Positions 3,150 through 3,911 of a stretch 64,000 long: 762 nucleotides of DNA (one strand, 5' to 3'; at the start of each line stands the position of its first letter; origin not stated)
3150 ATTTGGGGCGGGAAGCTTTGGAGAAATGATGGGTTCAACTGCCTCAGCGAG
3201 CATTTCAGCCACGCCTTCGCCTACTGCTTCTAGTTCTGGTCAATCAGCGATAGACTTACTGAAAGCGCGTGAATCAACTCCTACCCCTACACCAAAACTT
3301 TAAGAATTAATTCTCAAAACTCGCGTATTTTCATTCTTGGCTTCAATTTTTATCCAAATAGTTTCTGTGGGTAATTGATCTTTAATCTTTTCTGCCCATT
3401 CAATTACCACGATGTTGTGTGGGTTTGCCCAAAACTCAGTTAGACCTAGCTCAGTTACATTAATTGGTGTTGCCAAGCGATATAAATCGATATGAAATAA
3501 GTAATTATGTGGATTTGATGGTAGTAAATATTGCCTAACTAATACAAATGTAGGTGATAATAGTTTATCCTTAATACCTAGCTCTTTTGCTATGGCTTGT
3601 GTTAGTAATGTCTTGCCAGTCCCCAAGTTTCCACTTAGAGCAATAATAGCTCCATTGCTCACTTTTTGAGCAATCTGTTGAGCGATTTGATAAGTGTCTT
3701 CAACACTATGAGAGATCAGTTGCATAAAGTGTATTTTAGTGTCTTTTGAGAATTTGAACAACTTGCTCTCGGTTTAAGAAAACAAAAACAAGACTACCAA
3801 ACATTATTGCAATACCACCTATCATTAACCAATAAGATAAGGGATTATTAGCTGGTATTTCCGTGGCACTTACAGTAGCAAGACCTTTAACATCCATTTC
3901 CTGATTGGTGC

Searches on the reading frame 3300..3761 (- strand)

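Call 40: search_protein_families(library=pfam, proteins=[window:3300-3761:-], max_evalue=0.001)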
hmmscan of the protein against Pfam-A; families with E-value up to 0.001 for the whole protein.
window:3300-3761:- (153 aa): 2 families
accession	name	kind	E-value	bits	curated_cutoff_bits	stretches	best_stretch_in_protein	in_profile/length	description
PF02367.23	TsaE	-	9.2e-36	123.1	26.6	1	18-147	2-126/128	Threonylcarbamoyl adenosine biosynthesis protein TsaE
PF00004.35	AAA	-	0.00061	20.7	21.2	0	41-64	2-25/131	ATPase family associated with various cellular activities (AAA)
